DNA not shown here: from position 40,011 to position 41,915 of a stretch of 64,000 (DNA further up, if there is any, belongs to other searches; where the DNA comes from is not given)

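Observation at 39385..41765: Two-gene ATPase/PD-(D/E)xK plus zinc-finger/HNH/WYL cassette: candidate undescribed defence system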

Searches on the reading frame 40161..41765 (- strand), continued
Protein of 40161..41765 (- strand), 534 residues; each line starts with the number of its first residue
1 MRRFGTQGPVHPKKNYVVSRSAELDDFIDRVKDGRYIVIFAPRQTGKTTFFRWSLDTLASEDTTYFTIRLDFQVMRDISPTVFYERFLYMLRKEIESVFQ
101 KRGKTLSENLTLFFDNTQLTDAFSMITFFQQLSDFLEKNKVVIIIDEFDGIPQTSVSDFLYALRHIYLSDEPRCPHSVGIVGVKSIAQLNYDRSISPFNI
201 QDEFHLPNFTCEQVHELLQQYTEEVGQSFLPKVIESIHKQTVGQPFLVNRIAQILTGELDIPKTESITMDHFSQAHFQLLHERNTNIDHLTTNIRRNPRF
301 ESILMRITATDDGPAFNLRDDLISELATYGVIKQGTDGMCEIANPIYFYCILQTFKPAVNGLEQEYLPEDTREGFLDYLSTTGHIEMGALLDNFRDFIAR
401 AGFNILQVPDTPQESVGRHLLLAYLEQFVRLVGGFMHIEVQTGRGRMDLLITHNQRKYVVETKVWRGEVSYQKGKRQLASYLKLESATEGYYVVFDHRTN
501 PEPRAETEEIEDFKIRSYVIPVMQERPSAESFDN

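Call 42: fold_search(model_id=the predicted structure, library=pdb)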
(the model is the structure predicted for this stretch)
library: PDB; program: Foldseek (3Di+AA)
matches with E <= 10: 627; with E <= 0.001: 25
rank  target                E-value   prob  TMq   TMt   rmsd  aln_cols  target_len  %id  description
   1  1in6                  1.3e-04  1.00  0.23  0.36  12.0       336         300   14  THERMOTOGA MARITIMA RUVB K64R MUTANT (released 2001-08-08)
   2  6blb                  1.4e-04  1.00  0.22  0.32  12.9       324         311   15  1.88 Angstrom Resolution Crystal Structure Holliday Junction ATP-dependent DNA Helicase (RuvB) from Pseudomonas aerugino (released 2017-11-22)
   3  1in5                  1.5e-04  1.00  0.23  0.35  12.0       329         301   14  THERMOGOTA MARITIMA RUVB A156S MUTANT (released 2001-08-08)
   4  7pbl_A                1.7e-04  1.00  0.24  0.36  12.4       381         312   11  RuvAB branch migration motor complexed to the Holliday junction - RuvB AAA+ state s1 [t2 dataset] (released 2022-09-14)
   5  7x5b                  1.7e-04  1.00  0.22  0.33  13.6       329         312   16  Crystal structure of RuvB (released 2023-03-08)
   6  9dx3_B                1.8e-04  1.00  0.26  0.39  10.4       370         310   12  EcRuvB 9-mer pre-assembly complex (released 2026-01-21)
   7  7pbl_C                2.1e-04  1.00  0.22  0.32  11.8       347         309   12  RuvAB branch migration motor complexed to the Holliday junction - RuvB AAA+ state s1 [t2 dataset] (released 2022-09-14)
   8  8dgf_A                2.2e-04  0.98  0.26  0.12  14.8       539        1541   11  Avs4 bound to phage PhiV-1 portal (released 2022-08-03)
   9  1in4                  2.5e-04  1.00  0.24  0.37  12.1       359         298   15  THERMOTOGA MARITIMA RUVB HOLLIDAY JUNCTION BRANCH MIGRATION MOTOR (released 2001-08-08)
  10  9dx3_C                2.8e-04  1.00  0.23  0.35  13.7       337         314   13  EcRuvB 9-mer pre-assembly complex (released 2026-01-21)
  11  8efv_A                4.3e-04  0.99  0.21  0.31  13.4       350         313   12  Structure of single homo-hexameric Holliday junction ATP-dependent DNA helicase RuvB motor (released 2023-05-10)
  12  3pfi_A                4.5e-04  0.99  0.21  0.33  12.1       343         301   11  2.7 Angstrom resolution crystal structure of a probable holliday junction DNA helicase (ruvB) from Campylobacter jejun (released 2010-11-10)
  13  1in8                  4.8e-04  1.00  0.23  0.36  12.0       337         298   14  THERMOTOGA MARITIMA RUVB T158V (released 2001-08-08)
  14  9peo_C                4.8e-04  1.00  0.24  0.35  16.1       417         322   12  Structure of the S. cerevisiae clamp loader Replication Factor C (RFC) with mixed nucleotide occupancy (released 2025-11-12)
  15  3pfi_B                5.3e-04  1.00  0.26  0.41   8.9       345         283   12  2.7 Angstrom resolution crystal structure of a probable holliday junction DNA helicase (ruvB) from Campylobacter jejun (released 2010-11-10)
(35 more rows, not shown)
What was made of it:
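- Closest known: Nuclease-bearing STAND/Avs proteins. Same: Avs4 is among the structural matches (Foldseek E 2e-4, call 42).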

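Call 43: search_solved_structures(query=A2, max_evalue=1)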
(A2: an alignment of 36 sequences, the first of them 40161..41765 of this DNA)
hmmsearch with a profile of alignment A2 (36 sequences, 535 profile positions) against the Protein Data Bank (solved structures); distinct sequences matched with E-value up to 1: 4.
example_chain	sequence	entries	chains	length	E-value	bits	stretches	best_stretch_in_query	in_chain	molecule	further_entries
2qby_A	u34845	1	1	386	0.025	16.3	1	85-219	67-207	Cell division control protein 6 homolog 1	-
9zw5_A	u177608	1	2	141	0.081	14.6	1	24-69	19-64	tRNA threonylcarbamoyladenosine biosynthesis protein TsaE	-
3ts9_A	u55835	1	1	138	0.14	13.8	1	81-162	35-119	Interferon-induced helicase C domain-containing protein 1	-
9nlj_U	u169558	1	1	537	0.42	12.2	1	15-72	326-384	Uup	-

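Call 60: find_encoding_contigs(protein=P0219, flank=7000, max_places=2)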
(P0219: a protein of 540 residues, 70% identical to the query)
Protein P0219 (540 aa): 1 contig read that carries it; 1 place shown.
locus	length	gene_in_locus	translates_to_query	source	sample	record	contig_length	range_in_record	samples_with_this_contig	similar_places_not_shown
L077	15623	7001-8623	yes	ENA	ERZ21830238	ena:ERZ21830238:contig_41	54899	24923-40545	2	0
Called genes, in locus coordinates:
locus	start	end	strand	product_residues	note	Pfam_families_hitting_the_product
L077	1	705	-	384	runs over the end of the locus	PF01408:GFO_IDH_MocA, PF22725:GFO_IDH_MocA_C3 (faint), PF02894:GFO_IDH_MocA_C (weak)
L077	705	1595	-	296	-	PF01882:DUF58, PF13519:VWA_2 (weak)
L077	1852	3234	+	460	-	PF04326:SLFN_AlbA_2, PF13749:HATPase_c_4, PF22168:DIP2311-like_C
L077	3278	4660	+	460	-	PF01565:FAD_binding_4, PF02913:FAD-oxidase_C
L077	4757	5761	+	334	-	PF00389:2-Hacid_dh, PF02826:2-Hacid_dh_C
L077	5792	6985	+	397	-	PF00291:PALP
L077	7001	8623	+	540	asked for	PF14516:AAA_35, PF13191:AAA_16, PF13401:AAA_22, PF28130:DUF8371 (weak)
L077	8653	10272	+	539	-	PF14516:AAA_35, PF13191:AAA_16 (weak), PF13401:AAA_22, PF28130:DUF8371 (weak)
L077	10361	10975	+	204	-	PF00514:Arm (faint), PF02985:HEAT (faint), PF13513:HEAT_EZ (faint), PF13646:HEAT_2, PF03130:HEAT_PBS (faint), PF01602:Adaptin_N (weak), PF12717:Cnd1 (faint), PF13646:HEAT_2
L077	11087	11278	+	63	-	-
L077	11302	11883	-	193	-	PF05685:Uma2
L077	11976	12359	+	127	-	PF00903:Glyoxalase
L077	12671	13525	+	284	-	-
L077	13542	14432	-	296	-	-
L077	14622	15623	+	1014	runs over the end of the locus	PF02091:tRNA-synt_2e, PF02092:tRNA_synt_2f, PF05746:DALR_1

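Call 61: find_encoding_contigs(protein=P0221, flank=7000, max_places=2)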
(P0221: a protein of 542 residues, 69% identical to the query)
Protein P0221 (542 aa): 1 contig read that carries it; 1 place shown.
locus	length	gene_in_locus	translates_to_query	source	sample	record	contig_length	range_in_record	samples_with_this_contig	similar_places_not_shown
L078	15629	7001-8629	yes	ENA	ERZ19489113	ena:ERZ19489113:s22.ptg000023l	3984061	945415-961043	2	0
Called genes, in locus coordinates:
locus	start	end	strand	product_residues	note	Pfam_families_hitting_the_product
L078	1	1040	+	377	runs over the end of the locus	PF03706:LPG_synthase_TM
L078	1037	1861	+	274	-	PF04909:Amidohydro_2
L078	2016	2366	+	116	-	-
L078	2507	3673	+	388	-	PF02563:Poly_export, PF10531:SLBB (weak), PF22461:SLBB_2, PF10531:SLBB, PF22461:SLBB_2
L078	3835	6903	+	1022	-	PF22240:ISP_coupler, PF02384:N6_Mtase, PF07669:Eco57I (weak), PF18135:Type_ISP_C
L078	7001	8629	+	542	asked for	PF14516:AAA_35, PF13401:AAA_22 (weak), PF28130:DUF8371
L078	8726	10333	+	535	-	PF14516:AAA_35, PF13401:AAA_22 (weak), PF28130:DUF8371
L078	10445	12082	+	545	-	PF13191:AAA_16 (weak), PF14516:AAA_35, PF13401:AAA_22, PF28130:DUF8371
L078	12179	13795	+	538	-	PF13191:AAA_16 (weak), PF14516:AAA_35, PF13401:AAA_22, PF28130:DUF8371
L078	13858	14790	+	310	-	PF19572:PorV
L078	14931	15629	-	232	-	PF07722:Peptidase_C26, PF00117:GATase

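Call 62: find_encoding_contigs(protein=P0226, flank=7000, max_places=2)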
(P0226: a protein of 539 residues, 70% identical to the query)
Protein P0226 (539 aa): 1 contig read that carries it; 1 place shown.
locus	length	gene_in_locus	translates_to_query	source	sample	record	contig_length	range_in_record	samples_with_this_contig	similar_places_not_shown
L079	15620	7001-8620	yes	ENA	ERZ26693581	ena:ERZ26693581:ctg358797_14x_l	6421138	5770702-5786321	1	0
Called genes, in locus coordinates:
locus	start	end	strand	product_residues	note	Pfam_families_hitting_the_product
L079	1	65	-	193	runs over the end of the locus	-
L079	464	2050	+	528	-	PF01618:MotA_ExbB (faint)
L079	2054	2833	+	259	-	PF00691:OmpA (faint)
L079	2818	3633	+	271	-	PF26739:DUF8245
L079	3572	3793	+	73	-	-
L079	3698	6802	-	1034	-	PF02384:N6_Mtase, PF18135:Type_ISP_C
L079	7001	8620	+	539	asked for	PF13191:AAA_16 (faint), PF14516:AAA_35, PF13401:AAA_22 (weak), PF28130:DUF8371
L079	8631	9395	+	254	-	PF13280:WYL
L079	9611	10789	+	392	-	PF14487:DarT, PF01661:Macro (weak)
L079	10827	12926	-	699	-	PF16889:Hepar_II_III_N (faint)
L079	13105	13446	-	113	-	PF01740:STAS, PF13466:STAS_2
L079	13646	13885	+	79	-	-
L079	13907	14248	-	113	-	PF01740:STAS, PF13466:STAS_2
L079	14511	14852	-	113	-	PF01740:STAS, PF13466:STAS_2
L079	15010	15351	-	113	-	PF01740:STAS, PF13466:STAS_2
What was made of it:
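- Closest known: DUF1703 proteins. Different: It is a separate family, now covered by Pfam DUF8371 (calls 60-62).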

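Call 68: find_related_loci(query=A2, collection=genome_contigs, flank=4000)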
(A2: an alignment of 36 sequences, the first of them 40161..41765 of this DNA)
Query A2 (534 aa) in genome_contigs; peptide patterns used: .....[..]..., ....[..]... (x = any residue, [..] = any of these).
595 stretches matched a pattern (row limit reached: there are more); 580 encode a relative of the query (tblastn E <= 1e-3); the best 80 are kept; 80 distinct loci.
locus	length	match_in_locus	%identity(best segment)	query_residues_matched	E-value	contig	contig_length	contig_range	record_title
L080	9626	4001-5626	90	1-534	0e+0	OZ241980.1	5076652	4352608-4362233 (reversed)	MAG: Candidatus Poribacteria bacterium isolate addb8a48-e40a-4d5d-92e9-c4632a5e54a8 genome assembly, chromosome: 1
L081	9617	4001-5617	83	1-534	0e+0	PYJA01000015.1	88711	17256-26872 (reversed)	MAG: Candidatus Poribacteria bacterium isolate PCPOR2a Ga0207197_1015, whole genome shotgun sequence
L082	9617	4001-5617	81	1-534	0e+0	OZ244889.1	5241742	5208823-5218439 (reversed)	MAG: Candidatus Poribacteria bacterium isolate e98e4a03-ae45-434a-8c9f-424be2589405 genome assembly, chromosome: 1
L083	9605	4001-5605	80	1-530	0e+0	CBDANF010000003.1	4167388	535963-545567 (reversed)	MAG: Candidatus Poribacteria bacterium isolate cff0d1ac-620d-4255-a141-192642026491 genome assembly, contig: contig_3, w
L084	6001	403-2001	77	1-533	0e+0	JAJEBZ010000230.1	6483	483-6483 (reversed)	MAG: Candidatus Poribacteria bacterium isolate jk18x9bins.65 k141_411488, whole genome shotgun sequence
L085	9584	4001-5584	74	1-528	0e+0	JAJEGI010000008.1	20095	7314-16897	MAG: Candidatus Poribacteria bacterium isolate p16x44bins.54 k141_186145, whole genome shotgun sequence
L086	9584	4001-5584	72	1-528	0e+0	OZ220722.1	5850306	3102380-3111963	MAG: Candidatus Poribacteria bacterium isolate 09e4b887-e8cc-4912-b364-6afc626817b5 genome assembly, chromosome: 1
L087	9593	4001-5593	72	1-526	0e+0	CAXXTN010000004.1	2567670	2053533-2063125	MAG: Candidatus Poribacteria bacterium isolate 64752d50-abd0-46dd-90db-3fd08d7746be genome assembly, contig: contig_4, w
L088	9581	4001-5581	73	1-522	0e+0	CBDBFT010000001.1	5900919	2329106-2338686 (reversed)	MAG: Candidatus Poribacteria bacterium isolate 1793e3cd-57e7-4349-b6cf-f1c25c3b8095 genome assembly, contig: contig_1, w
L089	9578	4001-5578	77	1-526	0e+0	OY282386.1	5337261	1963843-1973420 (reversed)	MAG: Candidatus Poribacteria bacterium genome assembly, chromosome: 1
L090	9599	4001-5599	71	1-528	0e+0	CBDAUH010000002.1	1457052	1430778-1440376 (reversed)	MAG: Candidatus Poribacteria bacterium isolate 2b956532-cd71-4e48-8ac0-65602b58f679 genome assembly, contig: contig_2, w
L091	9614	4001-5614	69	1-529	0e+0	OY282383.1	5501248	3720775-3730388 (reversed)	MAG: uncultured Poribacteria bacterium isolate 7c199f84-8048-4b63-b208-6e17c6421a0a genome assembly, chromosome: 1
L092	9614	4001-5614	69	1-529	0e+0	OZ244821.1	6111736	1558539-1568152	MAG: Candidatus Poribacteria bacterium isolate f8e195d4-717b-4ac2-aaf5-fcbd41c48ae0 genome assembly, chromosome: 1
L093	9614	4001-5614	67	1-529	0e+0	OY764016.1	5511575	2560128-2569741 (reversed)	MAG: Candidatus Poribacteria bacterium isolate 9fae2ea3-c9b7-404b-9456-b4c0b6541956 genome assembly, chromosome: 1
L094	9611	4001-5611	69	1-528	0e+0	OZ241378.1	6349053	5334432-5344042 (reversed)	MAG: Candidatus Poribacteria bacterium isolate 8f0f5501-85a9-4e66-9deb-4e7c08d09c04 genome assembly, chromosome: 1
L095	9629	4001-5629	69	1-534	0e+0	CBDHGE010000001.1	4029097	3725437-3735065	MAG: Candidatus Poribacteria bacterium isolate 9ac9c1da-626f-4e18-9c15-12d165d572a9 genome assembly, contig: contig_1, w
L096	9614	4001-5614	69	1-528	0e+0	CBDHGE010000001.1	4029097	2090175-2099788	MAG: Candidatus Poribacteria bacterium isolate 9ac9c1da-626f-4e18-9c15-12d165d572a9 genome assembly, contig: contig_1, w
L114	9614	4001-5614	66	1-529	0e+0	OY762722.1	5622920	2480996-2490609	MAG: Candidatus Poribacteria bacterium isolate ed6806d3-dd7a-4409-98ee-5b7e1ebe3502 genome assembly, chromosome: 1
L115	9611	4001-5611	67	1-529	0e+0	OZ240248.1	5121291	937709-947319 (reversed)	MAG: Candidatus Poribacteria bacterium isolate b8ffb888-6308-4f48-b550-e0c295cc777e genome assembly, chromosome: 1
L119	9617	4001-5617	67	1-530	0e+0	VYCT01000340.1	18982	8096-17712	MAG: Candidatus Poribacteria bacterium isolate SB0675_bin_22 NODE_1303_length_18982_cov_11.297459, whole genome shotgun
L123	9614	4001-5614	67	1-529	0e+0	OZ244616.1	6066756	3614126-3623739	MAG: Candidatus Poribacteria bacterium isolate e5250d40-67f0-410b-965f-0d198546f1b0 genome assembly, chromosome: 1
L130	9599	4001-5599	68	1-528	0e+0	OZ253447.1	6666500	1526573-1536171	MAG: Candidatus Poribacteria bacterium isolate c3a381aa-0ed9-4b9f-99fb-31763fcdc289 genome assembly, chromosome: 1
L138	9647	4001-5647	66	1-528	0e+0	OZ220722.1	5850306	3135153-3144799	MAG: Candidatus Poribacteria bacterium isolate 09e4b887-e8cc-4912-b364-6afc626817b5 genome assembly, chromosome: 1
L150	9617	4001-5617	65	1-530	0e+0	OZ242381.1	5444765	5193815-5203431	MAG: Candidatus Poribacteria bacterium isolate 80d8d026-9b84-4ba5-a38a-fc23128cda22 genome assembly, chromosome: 1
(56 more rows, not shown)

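Call 71: search_protein_families(library=pfam, proteins=[L130:2971-3897:+, L096:1713-2828:+, L115:5649-8426:-, L095:5985-7682:+, L119:7720-9384:+, L119:3331-3930:+, L150:2692-3942:+, L123:5697-6680:+, L114:5635-8610:+, L138:8260-9576:+], max_evalue=0.00001)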
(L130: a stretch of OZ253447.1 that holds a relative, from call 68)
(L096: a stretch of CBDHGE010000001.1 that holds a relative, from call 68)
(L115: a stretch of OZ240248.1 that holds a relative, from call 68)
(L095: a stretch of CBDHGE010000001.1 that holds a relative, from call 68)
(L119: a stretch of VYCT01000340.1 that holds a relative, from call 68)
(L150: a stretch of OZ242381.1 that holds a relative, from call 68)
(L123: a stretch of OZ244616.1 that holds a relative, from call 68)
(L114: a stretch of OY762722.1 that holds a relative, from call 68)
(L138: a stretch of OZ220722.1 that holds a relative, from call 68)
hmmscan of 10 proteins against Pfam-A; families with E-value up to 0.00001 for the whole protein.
L130:2971-3897:+ (308 aa): 2 families
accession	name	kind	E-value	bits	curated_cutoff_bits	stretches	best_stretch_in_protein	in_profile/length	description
PF01715.23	IPPT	-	2.5e-95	319.2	23.6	1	40-283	1-243/243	IPP transferase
PF01745.22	IPT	-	7.6e-10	39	20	1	8-103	4-99/233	Isopentenyl transferase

L096:1713-2828:+ (371 aa): 4 families
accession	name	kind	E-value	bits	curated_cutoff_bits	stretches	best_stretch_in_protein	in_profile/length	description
PF03054.22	tRNA_Me_trans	-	1.2e-72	244.3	20.6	1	2-204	1-201/202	tRNA methyl transferase HUP domain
PF20259.3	tRNA_Me_trans_M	-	1.7e-21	76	27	1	210-274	2-66/66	tRNA methyl transferase PRC-barrel domain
PF20258.4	tRNA_Me_trans_C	-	4.2e-20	72.3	20.6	1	281-356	2-77/77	Aminomethyltransferase beta-barrel domain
PF06508.19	QueC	-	7.7e-06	26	22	0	3-191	1-177/210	Queuosine biosynthesis protein QueC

L115:5649-8426:- (925 aa): 7 families
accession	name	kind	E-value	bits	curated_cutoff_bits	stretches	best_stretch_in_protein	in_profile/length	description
PF00570.28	HRDC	-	2.3e-39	133.6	23.8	2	850-915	3-68/68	HRDC domain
PF09382.16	RQC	-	4.4e-29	101.1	23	1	628-724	2-99/114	RQC domain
PF22557.2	DuOB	-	1e-25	91.5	27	1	1-205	1-210/210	Dual OB-containing domain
PF00270.35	DEAD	-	5.6e-24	85.2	26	1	249-409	3-164/167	DEAD/DEAH box helicase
PF00271.37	Helicase_C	-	6.4e-23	81.6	23.5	1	446-551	8-110/110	Helicase conserved C-terminal domain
PF16124.10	RecQ_Zn_bind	-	3.4e-16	60.2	25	1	562-624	1-66/66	RecQ zinc-binding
PF04851.21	ResIII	-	6.2e-06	26.7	22.5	0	249-404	7-162/164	Type III restriction enzyme, res subunit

L095:5985-7682:+ (565 aa): 1 family
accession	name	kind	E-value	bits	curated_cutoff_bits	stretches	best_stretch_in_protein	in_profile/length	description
PF00474.23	SSF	-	1.9e-54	185.6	22.8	2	33-303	1-259/406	Sodium:solute symporter family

L119:7720-9384:+ (554 aa): 1 family
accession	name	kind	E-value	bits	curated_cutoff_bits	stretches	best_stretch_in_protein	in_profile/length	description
PF11832.13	DUF3352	-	1.5e-09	37.5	26.8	1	175-365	179-370/536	Protein of unknown function (DUF3352)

L119:3331-3930:+ (199 aa): 1 family
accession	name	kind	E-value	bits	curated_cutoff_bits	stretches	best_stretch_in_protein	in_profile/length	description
PF13580.11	SIS_2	-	1.1e-23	84.2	27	1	15-147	7-138/138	SIS domain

L150:2692-3942:+ (416 aa): 0 families

L123:5697-6680:+ (327 aa): 2 families
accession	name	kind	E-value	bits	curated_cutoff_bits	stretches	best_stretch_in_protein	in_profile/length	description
PF02779.29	Transket_pyr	-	4.6e-44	150.6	27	1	3-178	2-173/174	Transketolase, pyrimidine binding domain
PF02780.25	Transketolase_C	-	2.2e-40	137.8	25.9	1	193-315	1-124/124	Transketolase, C-terminal domain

L114:5635-8610:+ (991 aa): 5 families
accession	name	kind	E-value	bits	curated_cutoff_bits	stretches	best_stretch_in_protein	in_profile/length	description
PF18766.7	SWI2_SNF2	-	1.8e-26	93.6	26.7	1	279-432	2-145/221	SWI2/SNF2 ATPase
PF04851.21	ResIII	-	2.7e-17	63.6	22.5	1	275-429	4-149/164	Type III restriction enzyme, res subunit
PF04313.20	HSDR_N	-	4.1e-16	59.9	25.1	1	4-204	2-196/198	Type I restriction enzyme R protein N terminus (HSDR_N)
PF22679.2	T1R_D3-like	-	8.1e-15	56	27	1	619-701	77-153/158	Type I restriction enzyme subunit R domain 3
PF00270.35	DEAD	-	7.8e-10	39.2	26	1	291-431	12-143/167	DEAD/DEAH box helicase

L138:8260-9576:+ (438 aa): 1 family
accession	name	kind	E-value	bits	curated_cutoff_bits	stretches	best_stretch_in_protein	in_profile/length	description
PF01420.25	Methylase_S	-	1.7e-19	71.1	22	2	21-199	1-167/168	Type I restriction modification DNA specificity domain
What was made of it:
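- On Defence-island resident (operational criterion used to nominate new systems): Other paralogue sites are flanked by housekeeping genes (call 71).
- The defence role rests on guilt by association, and many gene-1 paralogues sit between housekeeping genes: miaA/mnmA and recQ, a SIS-domain gene and a symporter, and a site next to a transketolase-like gene (call 71). Many paralogues lie at conserved sites between housekeeping genes, including next to recQ (call 71).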
